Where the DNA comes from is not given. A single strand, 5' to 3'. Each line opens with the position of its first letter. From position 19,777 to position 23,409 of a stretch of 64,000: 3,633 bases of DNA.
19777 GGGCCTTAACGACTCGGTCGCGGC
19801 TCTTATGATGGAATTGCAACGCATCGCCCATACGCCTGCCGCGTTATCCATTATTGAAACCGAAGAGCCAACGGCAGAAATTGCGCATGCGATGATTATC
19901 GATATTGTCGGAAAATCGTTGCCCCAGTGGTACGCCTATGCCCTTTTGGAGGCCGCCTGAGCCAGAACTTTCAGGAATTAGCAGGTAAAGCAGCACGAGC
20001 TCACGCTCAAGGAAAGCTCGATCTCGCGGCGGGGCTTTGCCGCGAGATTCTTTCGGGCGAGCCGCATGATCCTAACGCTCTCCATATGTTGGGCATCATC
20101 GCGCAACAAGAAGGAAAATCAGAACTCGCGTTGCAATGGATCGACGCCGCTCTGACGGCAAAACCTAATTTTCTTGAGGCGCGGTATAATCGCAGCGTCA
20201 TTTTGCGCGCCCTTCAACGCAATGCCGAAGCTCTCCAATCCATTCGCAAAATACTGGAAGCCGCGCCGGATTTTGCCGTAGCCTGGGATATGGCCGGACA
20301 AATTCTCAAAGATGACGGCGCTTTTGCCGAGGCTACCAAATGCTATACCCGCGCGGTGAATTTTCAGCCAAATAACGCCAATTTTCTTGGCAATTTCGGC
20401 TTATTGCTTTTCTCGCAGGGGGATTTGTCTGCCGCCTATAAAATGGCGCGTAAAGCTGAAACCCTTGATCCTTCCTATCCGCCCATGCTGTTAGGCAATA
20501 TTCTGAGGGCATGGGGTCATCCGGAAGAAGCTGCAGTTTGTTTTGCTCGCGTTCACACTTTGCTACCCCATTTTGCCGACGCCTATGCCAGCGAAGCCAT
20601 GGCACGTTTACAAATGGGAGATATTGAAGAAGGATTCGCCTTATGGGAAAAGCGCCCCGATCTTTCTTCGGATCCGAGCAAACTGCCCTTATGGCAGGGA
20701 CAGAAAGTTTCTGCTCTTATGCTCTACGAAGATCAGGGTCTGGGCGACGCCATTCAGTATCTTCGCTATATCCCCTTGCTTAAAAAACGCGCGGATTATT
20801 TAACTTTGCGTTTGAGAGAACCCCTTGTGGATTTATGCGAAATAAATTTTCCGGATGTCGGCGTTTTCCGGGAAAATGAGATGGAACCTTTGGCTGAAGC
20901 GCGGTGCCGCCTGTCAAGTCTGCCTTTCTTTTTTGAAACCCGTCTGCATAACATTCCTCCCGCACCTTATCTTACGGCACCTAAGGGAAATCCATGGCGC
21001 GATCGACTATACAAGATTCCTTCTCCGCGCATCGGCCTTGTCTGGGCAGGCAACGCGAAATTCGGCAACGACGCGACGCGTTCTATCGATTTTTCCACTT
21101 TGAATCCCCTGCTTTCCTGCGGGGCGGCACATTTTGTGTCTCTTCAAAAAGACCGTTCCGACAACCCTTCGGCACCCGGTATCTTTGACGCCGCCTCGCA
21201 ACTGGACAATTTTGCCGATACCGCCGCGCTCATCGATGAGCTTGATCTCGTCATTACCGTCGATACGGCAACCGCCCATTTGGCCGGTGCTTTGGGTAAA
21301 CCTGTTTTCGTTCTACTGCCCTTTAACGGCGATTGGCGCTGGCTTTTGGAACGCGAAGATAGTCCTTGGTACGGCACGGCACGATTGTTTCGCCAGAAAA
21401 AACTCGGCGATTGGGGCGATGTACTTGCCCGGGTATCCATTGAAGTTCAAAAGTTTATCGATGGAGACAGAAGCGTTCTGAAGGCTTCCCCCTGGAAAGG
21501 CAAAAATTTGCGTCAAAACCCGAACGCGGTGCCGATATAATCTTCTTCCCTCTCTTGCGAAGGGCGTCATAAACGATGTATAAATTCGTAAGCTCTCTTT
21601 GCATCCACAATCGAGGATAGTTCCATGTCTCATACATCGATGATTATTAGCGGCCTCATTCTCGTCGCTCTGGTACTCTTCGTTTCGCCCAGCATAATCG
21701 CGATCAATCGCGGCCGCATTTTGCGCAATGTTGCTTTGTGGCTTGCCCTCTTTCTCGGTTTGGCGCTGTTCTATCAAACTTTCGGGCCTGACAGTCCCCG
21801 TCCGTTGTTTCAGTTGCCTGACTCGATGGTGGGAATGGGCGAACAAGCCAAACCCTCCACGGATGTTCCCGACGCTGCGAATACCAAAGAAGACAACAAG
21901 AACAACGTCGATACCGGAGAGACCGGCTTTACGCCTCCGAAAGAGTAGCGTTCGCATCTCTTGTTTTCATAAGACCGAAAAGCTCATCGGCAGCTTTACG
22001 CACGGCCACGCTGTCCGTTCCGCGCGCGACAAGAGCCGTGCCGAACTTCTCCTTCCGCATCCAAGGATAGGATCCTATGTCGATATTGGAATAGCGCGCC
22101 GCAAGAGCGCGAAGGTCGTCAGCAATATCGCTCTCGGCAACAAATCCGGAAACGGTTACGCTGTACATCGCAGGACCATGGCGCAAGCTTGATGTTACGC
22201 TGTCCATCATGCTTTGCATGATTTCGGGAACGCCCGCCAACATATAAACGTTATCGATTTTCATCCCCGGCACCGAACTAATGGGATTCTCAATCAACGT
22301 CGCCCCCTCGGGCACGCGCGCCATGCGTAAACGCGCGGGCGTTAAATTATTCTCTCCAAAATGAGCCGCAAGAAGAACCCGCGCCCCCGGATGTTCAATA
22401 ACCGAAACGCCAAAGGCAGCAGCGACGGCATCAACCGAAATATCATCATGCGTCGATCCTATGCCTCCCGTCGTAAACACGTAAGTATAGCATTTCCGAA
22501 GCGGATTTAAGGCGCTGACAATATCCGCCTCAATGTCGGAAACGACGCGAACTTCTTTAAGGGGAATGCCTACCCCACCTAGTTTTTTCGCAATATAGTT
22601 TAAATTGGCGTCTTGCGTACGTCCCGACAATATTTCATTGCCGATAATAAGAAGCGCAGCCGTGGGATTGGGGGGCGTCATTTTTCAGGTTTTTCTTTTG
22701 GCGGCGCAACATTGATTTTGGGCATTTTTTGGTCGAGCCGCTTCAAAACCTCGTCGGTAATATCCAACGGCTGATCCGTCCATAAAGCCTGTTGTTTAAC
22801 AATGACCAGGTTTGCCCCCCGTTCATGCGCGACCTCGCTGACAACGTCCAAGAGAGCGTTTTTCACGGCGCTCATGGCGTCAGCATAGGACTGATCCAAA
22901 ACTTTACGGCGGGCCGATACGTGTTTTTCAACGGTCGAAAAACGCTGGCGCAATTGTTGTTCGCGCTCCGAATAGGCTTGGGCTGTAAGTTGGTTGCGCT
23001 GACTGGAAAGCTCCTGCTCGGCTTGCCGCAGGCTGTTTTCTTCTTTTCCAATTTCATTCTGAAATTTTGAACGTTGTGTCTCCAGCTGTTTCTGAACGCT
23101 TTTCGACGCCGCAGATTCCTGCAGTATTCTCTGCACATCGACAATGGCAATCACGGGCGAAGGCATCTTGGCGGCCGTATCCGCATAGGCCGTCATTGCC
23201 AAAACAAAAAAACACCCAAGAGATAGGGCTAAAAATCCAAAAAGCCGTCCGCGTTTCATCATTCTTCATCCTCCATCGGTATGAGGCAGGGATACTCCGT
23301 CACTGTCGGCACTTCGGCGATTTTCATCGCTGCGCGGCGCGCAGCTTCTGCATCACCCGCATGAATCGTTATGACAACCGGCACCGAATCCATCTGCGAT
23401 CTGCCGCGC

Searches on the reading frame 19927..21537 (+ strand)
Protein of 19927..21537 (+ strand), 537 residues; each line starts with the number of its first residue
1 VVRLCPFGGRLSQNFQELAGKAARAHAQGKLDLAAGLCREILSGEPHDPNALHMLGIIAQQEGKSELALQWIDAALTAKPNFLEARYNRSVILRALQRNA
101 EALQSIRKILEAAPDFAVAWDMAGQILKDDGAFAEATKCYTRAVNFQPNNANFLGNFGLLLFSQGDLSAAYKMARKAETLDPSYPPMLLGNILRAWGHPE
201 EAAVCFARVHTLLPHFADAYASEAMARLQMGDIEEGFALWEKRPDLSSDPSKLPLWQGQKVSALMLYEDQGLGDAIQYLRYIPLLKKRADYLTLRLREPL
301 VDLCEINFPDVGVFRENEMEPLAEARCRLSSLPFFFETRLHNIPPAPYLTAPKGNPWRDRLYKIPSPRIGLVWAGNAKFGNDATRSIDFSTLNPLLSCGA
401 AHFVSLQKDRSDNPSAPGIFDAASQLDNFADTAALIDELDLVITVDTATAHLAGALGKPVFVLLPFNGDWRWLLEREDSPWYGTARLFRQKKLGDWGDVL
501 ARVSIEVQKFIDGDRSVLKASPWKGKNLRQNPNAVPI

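Call 46: search_protein_families(library=pfam, proteins=[window:19927-21537:+], max_evalue=0.00001)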
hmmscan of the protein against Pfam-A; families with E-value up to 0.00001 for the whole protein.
window:19927-21537:+ (537 aa): 12 families
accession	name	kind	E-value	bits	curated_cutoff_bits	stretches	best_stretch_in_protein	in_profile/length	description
PF13181.12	TPR_8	-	4.4e-19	67.4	25.7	0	84-115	2-33/34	Tetratricopeptide repeat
PF07719.23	TPR_2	-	7.9e-17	60.4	27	0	118-150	2-34/34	Tetratricopeptide repeat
PF00515.34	TPR_1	-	1.3e-16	60.1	27.8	0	158-184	8-34/34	Tetratricopeptide repeat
PF13431.12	TPR_17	-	2e-15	56.2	24.4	0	139-170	1-32/34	Tetratricopeptide repeat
PF14559.12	TPR_19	-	3.6e-12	46.9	25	0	26-81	2-57/68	Tetratricopeptide repeat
PF13428.12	TPR_14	-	9e-11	41.8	23.5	0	84-125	2-43/44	Tetratricopeptide repeat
PF13432.12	TPR_16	-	2.2e-10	41.2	32.7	0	54-115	2-63/65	Tetratricopeptide repeat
PF23914.1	TPR_CcmH_CycH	-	3.1e-09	37.3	42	0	105-168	38-101/158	Cytochrome c-type biogenesis protein H TPR domain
PF13414.12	TPR_11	-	9.9e-09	35.2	26.8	0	124-165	1-42/42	TPR repeat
PF12895.13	ANAPC3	-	2.8e-08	34.4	27.2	0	28-108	2-81/82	Anaphase-promoting complex, cyclosome, subunit 3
PF13371.12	TPR_9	-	2.6e-07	31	35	0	55-117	1-63/73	Tetratricopeptide repeat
PF13424.12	TPR_12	-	1.1e-06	29.1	30.1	0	119-180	5-74/77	Tetratricopeptide repeat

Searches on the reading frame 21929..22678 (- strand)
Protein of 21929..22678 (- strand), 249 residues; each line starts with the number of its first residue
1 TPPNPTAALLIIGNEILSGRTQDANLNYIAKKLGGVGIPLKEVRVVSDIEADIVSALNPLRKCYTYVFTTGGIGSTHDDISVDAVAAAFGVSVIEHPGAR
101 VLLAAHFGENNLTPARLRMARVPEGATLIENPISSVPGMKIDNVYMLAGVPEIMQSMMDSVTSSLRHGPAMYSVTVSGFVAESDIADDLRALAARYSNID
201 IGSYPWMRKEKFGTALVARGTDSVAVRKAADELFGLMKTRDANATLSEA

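Call 46: search_protein_families(library=pfam, proteins=[window:21929-22678:-], max_evalue=0.00001)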
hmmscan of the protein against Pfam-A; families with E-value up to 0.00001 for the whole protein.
window:21929-22678:- (249 aa): 2 families
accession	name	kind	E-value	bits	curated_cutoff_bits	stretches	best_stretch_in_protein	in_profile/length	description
PF00994.29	MoCF_biosynth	-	5.3e-24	85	26.6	1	9-166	2-143/144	Probable molybdopterin binding domain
PF24102.1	FLAD1_M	-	8.5e-14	51.6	27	1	171-238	2-70/78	FAD synthase, middle domain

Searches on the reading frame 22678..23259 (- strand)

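Call 46: search_protein_families(library=pfam, proteins=[window:22678-23259:-], max_evalue=0.00001)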
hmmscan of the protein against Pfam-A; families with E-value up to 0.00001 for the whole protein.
window:22678-23259:- (193 aa): 1 family
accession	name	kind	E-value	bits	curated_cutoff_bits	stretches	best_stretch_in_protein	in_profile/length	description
PF03938.19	OmpH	-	6.1e-23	82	32.4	1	37-175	2-141/141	Outer membrane protein (OmpH-like)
